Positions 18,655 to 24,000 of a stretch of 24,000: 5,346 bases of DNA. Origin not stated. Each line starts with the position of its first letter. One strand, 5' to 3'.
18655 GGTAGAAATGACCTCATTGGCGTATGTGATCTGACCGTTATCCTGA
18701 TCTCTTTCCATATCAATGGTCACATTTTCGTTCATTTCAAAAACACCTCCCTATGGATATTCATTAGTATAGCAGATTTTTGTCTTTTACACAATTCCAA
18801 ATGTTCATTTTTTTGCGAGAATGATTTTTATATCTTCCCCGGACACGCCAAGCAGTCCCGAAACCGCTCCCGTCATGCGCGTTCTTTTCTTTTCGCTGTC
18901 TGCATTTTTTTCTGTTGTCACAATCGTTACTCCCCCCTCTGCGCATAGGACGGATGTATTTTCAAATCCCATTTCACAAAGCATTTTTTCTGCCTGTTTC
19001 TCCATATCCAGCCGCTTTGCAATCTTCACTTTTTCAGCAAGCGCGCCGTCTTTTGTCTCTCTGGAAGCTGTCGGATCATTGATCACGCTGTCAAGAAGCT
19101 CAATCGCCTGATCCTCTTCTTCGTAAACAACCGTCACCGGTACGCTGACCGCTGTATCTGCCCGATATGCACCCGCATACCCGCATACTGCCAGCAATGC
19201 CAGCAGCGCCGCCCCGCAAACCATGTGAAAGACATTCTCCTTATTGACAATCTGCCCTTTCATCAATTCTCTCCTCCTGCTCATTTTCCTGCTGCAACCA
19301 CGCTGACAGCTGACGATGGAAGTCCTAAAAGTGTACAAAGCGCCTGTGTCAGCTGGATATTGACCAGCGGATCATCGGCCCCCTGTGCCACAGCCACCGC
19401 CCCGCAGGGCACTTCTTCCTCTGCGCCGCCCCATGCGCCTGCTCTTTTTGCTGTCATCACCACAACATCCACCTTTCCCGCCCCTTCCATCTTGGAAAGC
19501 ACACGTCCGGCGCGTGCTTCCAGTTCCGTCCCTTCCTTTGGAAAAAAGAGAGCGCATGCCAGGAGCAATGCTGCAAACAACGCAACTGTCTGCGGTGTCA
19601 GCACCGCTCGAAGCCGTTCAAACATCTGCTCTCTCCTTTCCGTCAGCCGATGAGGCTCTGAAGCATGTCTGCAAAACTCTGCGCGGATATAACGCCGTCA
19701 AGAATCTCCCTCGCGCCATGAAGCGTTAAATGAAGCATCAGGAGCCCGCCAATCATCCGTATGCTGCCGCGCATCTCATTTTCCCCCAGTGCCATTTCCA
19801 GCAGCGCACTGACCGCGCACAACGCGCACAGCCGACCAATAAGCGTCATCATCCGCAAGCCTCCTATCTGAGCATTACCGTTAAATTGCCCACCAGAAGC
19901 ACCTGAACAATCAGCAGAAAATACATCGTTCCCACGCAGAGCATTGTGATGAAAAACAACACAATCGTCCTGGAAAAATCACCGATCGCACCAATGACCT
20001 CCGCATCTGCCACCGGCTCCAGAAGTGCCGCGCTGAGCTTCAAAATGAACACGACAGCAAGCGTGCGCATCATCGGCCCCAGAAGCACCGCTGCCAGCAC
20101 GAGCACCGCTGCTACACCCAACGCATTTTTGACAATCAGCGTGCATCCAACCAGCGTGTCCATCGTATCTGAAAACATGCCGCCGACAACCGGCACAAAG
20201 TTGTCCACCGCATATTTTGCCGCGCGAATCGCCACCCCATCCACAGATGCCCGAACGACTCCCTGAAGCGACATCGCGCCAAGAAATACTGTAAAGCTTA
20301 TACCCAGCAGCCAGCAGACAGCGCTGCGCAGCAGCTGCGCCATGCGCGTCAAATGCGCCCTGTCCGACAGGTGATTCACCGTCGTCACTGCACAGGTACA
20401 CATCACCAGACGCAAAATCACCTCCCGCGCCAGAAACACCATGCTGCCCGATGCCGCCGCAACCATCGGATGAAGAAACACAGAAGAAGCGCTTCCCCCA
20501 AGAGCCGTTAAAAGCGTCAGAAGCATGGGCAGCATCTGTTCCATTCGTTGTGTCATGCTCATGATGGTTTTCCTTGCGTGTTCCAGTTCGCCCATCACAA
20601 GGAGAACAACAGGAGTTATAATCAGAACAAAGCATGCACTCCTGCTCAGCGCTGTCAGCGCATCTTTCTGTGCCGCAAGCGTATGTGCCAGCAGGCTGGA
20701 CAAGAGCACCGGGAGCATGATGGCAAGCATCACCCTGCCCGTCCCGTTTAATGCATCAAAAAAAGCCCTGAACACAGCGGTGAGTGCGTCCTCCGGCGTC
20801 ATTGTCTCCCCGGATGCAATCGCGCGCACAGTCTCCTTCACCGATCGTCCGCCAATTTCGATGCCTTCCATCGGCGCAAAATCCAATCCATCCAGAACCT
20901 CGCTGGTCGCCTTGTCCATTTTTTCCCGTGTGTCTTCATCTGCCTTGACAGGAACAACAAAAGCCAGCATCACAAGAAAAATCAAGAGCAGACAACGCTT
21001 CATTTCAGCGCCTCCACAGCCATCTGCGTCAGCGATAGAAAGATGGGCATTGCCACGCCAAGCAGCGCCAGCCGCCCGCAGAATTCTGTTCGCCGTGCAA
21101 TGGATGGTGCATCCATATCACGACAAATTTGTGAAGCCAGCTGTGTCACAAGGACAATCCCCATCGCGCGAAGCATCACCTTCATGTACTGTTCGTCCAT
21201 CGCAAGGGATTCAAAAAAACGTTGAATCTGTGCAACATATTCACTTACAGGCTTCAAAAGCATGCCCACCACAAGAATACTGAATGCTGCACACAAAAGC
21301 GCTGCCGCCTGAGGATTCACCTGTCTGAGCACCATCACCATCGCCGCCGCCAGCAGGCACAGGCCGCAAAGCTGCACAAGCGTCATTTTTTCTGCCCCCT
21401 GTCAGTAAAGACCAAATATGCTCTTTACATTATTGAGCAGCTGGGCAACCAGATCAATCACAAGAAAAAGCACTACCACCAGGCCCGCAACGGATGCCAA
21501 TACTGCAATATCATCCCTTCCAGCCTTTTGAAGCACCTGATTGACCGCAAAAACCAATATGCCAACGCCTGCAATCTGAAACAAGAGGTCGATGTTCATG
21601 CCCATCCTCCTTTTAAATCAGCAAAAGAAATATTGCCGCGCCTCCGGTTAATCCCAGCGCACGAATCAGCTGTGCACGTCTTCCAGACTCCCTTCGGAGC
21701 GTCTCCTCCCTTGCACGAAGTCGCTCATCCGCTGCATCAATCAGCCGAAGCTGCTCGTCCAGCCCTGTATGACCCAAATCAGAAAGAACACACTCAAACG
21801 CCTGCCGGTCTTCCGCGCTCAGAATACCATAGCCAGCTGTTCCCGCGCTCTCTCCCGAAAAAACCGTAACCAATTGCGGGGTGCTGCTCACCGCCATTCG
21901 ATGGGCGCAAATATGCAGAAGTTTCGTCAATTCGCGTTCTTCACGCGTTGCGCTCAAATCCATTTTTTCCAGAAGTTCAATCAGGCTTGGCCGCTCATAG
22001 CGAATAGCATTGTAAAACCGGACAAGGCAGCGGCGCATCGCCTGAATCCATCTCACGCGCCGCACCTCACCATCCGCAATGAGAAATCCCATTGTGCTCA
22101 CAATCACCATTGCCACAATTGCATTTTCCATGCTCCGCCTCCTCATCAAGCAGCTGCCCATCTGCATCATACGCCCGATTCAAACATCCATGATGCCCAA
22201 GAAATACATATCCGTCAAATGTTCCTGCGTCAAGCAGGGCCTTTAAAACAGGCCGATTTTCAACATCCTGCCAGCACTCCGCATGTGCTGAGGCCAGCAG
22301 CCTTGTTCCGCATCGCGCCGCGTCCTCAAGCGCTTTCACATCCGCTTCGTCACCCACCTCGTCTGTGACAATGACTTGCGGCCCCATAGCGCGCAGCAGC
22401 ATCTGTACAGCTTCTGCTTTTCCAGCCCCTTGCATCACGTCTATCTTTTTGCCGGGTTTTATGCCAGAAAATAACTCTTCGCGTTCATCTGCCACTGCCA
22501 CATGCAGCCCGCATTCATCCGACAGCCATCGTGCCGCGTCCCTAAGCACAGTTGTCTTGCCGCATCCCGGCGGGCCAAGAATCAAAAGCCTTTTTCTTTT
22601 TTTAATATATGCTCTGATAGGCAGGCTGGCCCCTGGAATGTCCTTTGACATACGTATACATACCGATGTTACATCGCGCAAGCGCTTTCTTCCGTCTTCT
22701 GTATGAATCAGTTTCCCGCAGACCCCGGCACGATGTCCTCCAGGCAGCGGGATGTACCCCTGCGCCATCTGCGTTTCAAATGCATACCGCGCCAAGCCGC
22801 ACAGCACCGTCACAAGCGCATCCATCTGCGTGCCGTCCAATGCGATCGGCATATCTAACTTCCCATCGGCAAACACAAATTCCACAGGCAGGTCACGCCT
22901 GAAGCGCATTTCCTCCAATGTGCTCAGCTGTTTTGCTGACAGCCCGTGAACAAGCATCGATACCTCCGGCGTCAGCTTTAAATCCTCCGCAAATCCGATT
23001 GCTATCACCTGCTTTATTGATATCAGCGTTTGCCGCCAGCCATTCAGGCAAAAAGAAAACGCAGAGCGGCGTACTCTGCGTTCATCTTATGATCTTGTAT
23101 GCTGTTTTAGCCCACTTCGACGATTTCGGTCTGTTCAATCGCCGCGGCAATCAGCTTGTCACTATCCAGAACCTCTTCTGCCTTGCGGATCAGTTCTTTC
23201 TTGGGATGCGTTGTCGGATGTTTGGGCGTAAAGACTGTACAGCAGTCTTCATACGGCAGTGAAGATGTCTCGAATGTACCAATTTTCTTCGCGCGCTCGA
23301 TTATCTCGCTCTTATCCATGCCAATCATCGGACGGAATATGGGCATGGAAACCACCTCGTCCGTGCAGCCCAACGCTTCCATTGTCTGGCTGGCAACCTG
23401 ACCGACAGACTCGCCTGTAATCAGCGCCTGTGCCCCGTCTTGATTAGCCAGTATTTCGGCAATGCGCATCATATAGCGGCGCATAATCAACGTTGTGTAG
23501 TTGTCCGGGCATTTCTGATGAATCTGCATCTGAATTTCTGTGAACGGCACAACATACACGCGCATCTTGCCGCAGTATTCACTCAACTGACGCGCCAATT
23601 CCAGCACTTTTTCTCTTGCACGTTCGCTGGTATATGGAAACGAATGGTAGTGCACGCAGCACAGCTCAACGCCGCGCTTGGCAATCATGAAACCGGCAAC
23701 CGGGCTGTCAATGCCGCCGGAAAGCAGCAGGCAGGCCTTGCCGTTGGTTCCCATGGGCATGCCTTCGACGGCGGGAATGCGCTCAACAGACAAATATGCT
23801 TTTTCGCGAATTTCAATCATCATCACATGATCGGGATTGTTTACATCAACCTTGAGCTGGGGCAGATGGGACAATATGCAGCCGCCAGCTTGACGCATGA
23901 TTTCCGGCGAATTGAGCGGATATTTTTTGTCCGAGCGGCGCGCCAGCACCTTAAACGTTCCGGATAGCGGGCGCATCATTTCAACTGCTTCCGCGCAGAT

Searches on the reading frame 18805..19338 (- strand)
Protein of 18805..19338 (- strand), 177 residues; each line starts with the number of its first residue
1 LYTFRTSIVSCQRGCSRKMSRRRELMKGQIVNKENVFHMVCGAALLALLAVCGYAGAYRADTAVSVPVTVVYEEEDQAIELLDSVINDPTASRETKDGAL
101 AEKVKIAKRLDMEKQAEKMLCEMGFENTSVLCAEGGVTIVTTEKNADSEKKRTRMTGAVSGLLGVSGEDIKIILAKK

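Call 58: search_protein_families(library=pfam, proteins=[window:18805-19338:-], max_evalue=0.01)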
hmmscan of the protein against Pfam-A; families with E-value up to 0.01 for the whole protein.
window:18805-19338:- (177 aa): 1 family
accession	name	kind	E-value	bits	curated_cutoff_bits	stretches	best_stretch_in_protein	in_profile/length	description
PF12685.13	SpoIIIAH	-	3.3e-12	47.2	30.6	1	75-172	95-191/191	SpoIIIAH-like protein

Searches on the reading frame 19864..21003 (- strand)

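Call 16: search_protein_families(library=pfam, proteins=[window:19864-21003:-], max_evalue=0.001)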
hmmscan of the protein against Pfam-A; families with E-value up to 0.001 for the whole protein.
window:19864-21003:- (379 aa): 1 family
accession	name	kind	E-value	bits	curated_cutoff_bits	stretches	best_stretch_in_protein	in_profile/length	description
PF09546.15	Spore_III_AE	-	1.5e-67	228.6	27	1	54-370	2-319/321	Stage III sporulation protein AE (spore_III_AE)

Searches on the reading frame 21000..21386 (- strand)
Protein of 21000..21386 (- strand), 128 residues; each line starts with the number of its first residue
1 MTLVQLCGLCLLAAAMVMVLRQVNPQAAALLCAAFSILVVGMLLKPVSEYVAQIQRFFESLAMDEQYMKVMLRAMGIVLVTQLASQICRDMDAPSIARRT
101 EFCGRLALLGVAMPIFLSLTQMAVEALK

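Call 58: search_protein_families(library=pfam, proteins=[window:21000-21386:-], max_evalue=0.01)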
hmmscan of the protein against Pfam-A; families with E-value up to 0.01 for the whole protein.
window:21000-21386:- (128 aa): 2 families
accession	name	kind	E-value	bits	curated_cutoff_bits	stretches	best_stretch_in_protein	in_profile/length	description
PF06686.16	SpoIIIAC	-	3.2e-12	46.9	24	2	71-122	1-52/56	Stage III sporulation protein AC/AD protein family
PF01099.22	Uteroglobin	-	0.002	18.9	24.8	1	10-70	2-62/90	Uteroglobin family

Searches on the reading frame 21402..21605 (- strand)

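Call 58: search_protein_families(library=pfam, proteins=[window:21402-21605:-], max_evalue=0.01)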
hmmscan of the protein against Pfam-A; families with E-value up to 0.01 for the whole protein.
window:21402-21605:- (67 aa): 1 family
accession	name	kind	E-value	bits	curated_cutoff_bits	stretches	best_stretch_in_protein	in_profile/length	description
PF06686.16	SpoIIIAC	-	7.1e-14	52.1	24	1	8-63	1-56/56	Stage III sporulation protein AC/AD protein family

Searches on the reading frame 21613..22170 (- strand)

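Call 58: search_protein_families(library=pfam, proteins=[window:21613-22170:-], max_evalue=0.01)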
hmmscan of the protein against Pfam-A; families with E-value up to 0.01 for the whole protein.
window:21613-22170:- (185 aa): 1 family
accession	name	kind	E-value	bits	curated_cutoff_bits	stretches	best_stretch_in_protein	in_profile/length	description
PF09548.15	Spore_III_AB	-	1.7e-21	77.4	32.5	1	18-185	6-170/170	Stage III sporulation protein AB (spore_III_AB)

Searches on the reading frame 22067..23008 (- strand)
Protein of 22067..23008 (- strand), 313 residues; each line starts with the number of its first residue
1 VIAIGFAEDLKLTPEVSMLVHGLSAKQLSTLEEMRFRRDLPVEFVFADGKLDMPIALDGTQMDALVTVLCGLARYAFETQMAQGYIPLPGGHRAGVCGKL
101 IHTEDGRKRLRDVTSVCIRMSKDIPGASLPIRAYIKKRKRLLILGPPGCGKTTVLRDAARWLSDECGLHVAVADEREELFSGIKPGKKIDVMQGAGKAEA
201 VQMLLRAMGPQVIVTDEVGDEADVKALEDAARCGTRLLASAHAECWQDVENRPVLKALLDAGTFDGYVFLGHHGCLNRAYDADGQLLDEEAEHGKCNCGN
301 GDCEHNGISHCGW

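Call 16: search_protein_families(library=pfam, proteins=[window:22067-23008:-], max_evalue=0.001)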
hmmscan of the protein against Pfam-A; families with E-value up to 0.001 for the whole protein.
window:22067-23008:- (313 aa): 10 families
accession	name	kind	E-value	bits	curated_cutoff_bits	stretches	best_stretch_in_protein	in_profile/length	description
PF19568.5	Spore_III_AA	-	1.4e-48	166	27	1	29-285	27-304/306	Sporulation stage III, protein AA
PF00437.27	T2SSE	-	1.3e-06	27.8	24.9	1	136-245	140-247/370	Type II/IV secretion system protein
PF20720.3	nSTAND3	-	4.7e-05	23.6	27.2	1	134-188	13-66/155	Novel STAND NTPase 3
PF13401.12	AAA_22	-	0.00021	22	27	1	138-209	5-59/130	AAA domain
PF00004.35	AAA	-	0.00022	22.1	21.2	1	141-218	1-66/131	ATPase family associated with various cellular activities (AAA)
PF03215.21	Rad17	-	0.00022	21.6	23.8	1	137-160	44-67/186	Rad17 P-loop domain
PF13604.12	AAA_30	-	0.00031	21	27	1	137-261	16-143/191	AAA domain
PF25199.1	nSTAND_NTPase5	-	0.00035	20.9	34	1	137-221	40-108/145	Novel STAND NTPase 5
PF07728.20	AAA_5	-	0.00038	20.9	22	1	141-218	2-75/139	AAA domain (dynein-related subfamily)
PF13191.12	AAA_16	-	0.00071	20.5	32.6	0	141-189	27-64/167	AAA ATPase domain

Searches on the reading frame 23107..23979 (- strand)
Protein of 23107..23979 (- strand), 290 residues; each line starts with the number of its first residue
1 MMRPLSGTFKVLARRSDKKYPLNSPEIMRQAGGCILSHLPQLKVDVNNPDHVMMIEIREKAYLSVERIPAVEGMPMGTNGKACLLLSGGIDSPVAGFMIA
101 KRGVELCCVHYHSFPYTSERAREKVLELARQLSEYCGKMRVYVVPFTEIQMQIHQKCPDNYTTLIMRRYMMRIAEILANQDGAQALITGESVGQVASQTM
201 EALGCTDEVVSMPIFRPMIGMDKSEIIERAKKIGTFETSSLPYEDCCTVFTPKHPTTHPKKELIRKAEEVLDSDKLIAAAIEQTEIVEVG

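Call 16: search_protein_families(library=pfam, proteins=[window:23107-23979:-], max_evalue=0.001)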
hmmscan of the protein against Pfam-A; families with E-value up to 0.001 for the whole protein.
window:23107-23979:- (290 aa): 3 families
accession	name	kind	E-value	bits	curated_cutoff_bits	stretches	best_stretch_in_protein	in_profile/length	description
PF02568.20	ThiI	-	2.1e-70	236.8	20.5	1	77-271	1-195/197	Thiamine biosynthesis protein (ThiI)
PF02926.22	THUMP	-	6.3e-13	49.4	20.6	1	6-66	23-84/84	THUMP domain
PF06508.19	QueC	-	1.1e-07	32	22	1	81-250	1-184/210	Queuosine biosynthesis protein QueC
